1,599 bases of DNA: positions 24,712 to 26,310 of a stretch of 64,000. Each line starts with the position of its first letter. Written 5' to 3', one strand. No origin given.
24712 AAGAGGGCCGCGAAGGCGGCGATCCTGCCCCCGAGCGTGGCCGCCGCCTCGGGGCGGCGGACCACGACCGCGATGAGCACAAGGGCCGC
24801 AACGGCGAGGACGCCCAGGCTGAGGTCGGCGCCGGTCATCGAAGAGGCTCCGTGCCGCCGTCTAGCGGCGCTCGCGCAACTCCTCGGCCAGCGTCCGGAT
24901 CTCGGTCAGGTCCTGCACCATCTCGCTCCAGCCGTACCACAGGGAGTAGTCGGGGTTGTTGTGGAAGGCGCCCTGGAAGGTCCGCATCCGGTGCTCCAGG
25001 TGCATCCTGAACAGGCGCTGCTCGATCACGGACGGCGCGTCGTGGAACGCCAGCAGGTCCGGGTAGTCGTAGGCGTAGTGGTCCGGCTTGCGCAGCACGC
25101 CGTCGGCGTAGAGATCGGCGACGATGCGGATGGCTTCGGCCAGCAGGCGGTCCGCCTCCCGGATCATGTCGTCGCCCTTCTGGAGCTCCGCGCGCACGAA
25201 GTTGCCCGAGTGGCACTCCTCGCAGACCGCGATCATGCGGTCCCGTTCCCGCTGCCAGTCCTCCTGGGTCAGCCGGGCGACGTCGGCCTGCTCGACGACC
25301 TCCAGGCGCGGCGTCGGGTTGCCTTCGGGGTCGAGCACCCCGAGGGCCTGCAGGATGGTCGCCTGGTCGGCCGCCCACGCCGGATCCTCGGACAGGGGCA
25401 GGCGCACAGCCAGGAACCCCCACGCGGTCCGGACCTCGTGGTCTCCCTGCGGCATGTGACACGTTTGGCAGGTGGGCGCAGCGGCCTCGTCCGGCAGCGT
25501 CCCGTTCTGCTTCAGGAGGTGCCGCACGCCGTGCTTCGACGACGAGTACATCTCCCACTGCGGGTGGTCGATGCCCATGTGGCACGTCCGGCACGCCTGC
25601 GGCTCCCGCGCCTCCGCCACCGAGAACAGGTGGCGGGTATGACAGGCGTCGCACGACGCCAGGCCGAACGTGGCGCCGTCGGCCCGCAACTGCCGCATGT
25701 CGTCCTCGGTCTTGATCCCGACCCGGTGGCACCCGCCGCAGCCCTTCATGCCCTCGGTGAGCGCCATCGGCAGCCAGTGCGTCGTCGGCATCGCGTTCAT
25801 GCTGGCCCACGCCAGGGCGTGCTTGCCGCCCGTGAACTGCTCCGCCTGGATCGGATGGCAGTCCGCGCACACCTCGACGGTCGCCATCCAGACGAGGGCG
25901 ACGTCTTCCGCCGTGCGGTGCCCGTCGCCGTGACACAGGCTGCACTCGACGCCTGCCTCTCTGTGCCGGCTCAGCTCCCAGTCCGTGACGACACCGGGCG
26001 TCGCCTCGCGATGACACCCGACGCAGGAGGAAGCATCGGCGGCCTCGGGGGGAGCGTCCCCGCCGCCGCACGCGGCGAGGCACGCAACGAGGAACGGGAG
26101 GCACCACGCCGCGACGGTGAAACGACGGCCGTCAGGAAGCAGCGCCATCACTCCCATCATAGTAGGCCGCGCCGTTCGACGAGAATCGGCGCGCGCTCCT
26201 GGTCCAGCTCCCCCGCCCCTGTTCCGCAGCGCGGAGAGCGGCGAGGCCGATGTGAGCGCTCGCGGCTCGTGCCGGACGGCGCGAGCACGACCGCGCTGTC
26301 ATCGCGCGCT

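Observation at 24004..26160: HAO-family octahaem cytochrome c with a NapC/NirT tetrahaem partner and a coupled small membrane protein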

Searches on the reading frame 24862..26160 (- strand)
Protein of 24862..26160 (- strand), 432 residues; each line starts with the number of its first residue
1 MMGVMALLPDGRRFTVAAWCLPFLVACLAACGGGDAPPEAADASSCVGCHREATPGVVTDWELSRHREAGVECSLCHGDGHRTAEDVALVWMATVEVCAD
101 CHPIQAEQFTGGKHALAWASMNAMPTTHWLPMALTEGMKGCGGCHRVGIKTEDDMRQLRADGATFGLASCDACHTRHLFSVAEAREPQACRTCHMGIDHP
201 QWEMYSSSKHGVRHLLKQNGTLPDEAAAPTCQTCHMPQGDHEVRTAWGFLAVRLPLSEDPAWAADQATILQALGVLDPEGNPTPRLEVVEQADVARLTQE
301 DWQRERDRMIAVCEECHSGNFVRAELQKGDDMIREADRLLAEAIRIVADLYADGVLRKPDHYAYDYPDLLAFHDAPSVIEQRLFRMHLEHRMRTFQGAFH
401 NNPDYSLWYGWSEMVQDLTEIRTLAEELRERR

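Call 3: search_protein_families(library=pfam, proteins=[window:24862-26160:-], max_evalue=1)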
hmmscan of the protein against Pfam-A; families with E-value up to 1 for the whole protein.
window:24862-26160:- (432 aa): 8 families
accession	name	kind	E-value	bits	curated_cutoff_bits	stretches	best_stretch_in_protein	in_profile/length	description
PF13447.11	Multi-haem_cyto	-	9.1e-25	87.9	21.9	2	71-237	3-175/269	Seven times multi-haem cytochrome CxxCH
PF13435.11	Cytochrome_C554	-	2.6e-11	44.8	20.8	2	97-175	1-84/84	Cytochrome c554 and c-prime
PF14522.11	Cytochrome_C7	-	4.1e-09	36.6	24.8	3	138-194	13-66/67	Cytochrome c7 and related cytochrome c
PF09699.15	Paired_CXXCH_1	-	3.7e-07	30.2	20.6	1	72-103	8-37/41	Doubled CXXCH motif (Paired_CXXCH_1)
PF14537.11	Cytochrom_c3_2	-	1.2e-06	29.3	25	2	169-236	8-65/79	Cytochrome c3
PF02085.21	Cytochrom_CIII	-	0.014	16.2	22.9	0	168-239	31-86/101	Class III cytochrome C family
PF09698.15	GSu_C4xC__C2xCH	-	0.058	14.6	21.7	1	73-102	2-36/36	Geobacter CxxxxCH...CXXCH motif (GSu_C4xC__C2xCH)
PF23168.2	CUL7_CUL9_N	-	0.098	13.1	27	1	61-104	37-78/89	CUL7/CUL9, N-terminal beta-barrel domain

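Call 4: search_protein_families(library=ncbifam, proteins=[window:24862-26160:-], max_evalue=1)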
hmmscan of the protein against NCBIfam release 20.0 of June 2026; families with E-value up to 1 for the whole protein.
window:24862-26160:- (432 aa): 9 families
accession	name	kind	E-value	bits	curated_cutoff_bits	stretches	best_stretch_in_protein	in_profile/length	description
NF052343.1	hydrazine_HDH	equivalog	5e-27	94.5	900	2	44-245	117-309/564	hydrazine dehydrogenase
TIGR03508.1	decahem_SO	subfamily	1.4e-11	44.3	192.2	2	40-122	67-145/258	DmsE family decaheme c-type cytochrome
NF041028.1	decahem_GSU2203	exception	1.9e-06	27.3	325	1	43-174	101-207/317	GSU2203 family decaheme c-type cytochrome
TIGR03153.1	cytochr_NrfH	equivalog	7e-06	26.1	134.2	1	94-199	27-138/138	cytochrome c nitrite reductase small subunit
NF041198.1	UshA_like_PCGU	equivalog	0.00013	20.8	275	1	92-195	405-509/519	UshA-like (seleno)protein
TIGR04257.1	nanowire_3heme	domain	0.0086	16.2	40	1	138-194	23-74/75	c(7)-type cytochrome triheme domain-containing protein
TIGR03507.1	decahem_SO1788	subfamily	0.42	9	209.3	1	42-117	242-315/672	OmcA/MtrC family decaheme c-type cytochrome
TIGR03152.1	cyto_c552_HCOOH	exception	0.72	8.5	692.5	0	98-123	123-148/441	ammonia-forming nitrite reductase cytochrome c552 subunit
NF047727.1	4hemeCytCCctA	equivalog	0.91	9.7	180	0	169-235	39-104/109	tetraheme c-type cytochrome CctA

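Call 5: search_solved_structures(query=window:24862-26160:-, max_evalue=0.1, show_alignments=3)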
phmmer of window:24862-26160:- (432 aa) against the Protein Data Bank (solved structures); distinct sequences matched with E-value up to 0.1: 8.
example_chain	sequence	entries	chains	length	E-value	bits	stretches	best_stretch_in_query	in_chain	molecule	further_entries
6h5l_A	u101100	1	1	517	8.4e-31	110.7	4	71-238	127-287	Similar to hydroxylamine oxidoreductase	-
4n4j_A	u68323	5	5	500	1.2e-27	100.3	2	44-244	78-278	hydroxylamine oxidoreductase | Similar to hydroxylamine oxidoreductase hao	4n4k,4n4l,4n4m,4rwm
6t5e_A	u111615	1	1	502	4.6e-27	98.4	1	45-244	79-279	Hydroxylamine oxidoreductase-like protein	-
6hif_G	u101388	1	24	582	1.5e-25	93.4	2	44-246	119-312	Hydrazine dehydrogenase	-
1fgj_A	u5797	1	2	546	8.1e-22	81.1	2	71-239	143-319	HYDROXYLAMINE OXIDOREDUCTASE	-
4fas_A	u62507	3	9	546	9e-22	81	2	71-240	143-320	Hydroxylamine oxidoreductase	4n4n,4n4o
6m0p_A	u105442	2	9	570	1.2e-21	80.6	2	71-240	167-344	Aerobic hydroxylamine oxidoreductase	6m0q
4qo5_A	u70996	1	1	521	4.4e-18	68.8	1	166-237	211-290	Hypothetical multiheme protein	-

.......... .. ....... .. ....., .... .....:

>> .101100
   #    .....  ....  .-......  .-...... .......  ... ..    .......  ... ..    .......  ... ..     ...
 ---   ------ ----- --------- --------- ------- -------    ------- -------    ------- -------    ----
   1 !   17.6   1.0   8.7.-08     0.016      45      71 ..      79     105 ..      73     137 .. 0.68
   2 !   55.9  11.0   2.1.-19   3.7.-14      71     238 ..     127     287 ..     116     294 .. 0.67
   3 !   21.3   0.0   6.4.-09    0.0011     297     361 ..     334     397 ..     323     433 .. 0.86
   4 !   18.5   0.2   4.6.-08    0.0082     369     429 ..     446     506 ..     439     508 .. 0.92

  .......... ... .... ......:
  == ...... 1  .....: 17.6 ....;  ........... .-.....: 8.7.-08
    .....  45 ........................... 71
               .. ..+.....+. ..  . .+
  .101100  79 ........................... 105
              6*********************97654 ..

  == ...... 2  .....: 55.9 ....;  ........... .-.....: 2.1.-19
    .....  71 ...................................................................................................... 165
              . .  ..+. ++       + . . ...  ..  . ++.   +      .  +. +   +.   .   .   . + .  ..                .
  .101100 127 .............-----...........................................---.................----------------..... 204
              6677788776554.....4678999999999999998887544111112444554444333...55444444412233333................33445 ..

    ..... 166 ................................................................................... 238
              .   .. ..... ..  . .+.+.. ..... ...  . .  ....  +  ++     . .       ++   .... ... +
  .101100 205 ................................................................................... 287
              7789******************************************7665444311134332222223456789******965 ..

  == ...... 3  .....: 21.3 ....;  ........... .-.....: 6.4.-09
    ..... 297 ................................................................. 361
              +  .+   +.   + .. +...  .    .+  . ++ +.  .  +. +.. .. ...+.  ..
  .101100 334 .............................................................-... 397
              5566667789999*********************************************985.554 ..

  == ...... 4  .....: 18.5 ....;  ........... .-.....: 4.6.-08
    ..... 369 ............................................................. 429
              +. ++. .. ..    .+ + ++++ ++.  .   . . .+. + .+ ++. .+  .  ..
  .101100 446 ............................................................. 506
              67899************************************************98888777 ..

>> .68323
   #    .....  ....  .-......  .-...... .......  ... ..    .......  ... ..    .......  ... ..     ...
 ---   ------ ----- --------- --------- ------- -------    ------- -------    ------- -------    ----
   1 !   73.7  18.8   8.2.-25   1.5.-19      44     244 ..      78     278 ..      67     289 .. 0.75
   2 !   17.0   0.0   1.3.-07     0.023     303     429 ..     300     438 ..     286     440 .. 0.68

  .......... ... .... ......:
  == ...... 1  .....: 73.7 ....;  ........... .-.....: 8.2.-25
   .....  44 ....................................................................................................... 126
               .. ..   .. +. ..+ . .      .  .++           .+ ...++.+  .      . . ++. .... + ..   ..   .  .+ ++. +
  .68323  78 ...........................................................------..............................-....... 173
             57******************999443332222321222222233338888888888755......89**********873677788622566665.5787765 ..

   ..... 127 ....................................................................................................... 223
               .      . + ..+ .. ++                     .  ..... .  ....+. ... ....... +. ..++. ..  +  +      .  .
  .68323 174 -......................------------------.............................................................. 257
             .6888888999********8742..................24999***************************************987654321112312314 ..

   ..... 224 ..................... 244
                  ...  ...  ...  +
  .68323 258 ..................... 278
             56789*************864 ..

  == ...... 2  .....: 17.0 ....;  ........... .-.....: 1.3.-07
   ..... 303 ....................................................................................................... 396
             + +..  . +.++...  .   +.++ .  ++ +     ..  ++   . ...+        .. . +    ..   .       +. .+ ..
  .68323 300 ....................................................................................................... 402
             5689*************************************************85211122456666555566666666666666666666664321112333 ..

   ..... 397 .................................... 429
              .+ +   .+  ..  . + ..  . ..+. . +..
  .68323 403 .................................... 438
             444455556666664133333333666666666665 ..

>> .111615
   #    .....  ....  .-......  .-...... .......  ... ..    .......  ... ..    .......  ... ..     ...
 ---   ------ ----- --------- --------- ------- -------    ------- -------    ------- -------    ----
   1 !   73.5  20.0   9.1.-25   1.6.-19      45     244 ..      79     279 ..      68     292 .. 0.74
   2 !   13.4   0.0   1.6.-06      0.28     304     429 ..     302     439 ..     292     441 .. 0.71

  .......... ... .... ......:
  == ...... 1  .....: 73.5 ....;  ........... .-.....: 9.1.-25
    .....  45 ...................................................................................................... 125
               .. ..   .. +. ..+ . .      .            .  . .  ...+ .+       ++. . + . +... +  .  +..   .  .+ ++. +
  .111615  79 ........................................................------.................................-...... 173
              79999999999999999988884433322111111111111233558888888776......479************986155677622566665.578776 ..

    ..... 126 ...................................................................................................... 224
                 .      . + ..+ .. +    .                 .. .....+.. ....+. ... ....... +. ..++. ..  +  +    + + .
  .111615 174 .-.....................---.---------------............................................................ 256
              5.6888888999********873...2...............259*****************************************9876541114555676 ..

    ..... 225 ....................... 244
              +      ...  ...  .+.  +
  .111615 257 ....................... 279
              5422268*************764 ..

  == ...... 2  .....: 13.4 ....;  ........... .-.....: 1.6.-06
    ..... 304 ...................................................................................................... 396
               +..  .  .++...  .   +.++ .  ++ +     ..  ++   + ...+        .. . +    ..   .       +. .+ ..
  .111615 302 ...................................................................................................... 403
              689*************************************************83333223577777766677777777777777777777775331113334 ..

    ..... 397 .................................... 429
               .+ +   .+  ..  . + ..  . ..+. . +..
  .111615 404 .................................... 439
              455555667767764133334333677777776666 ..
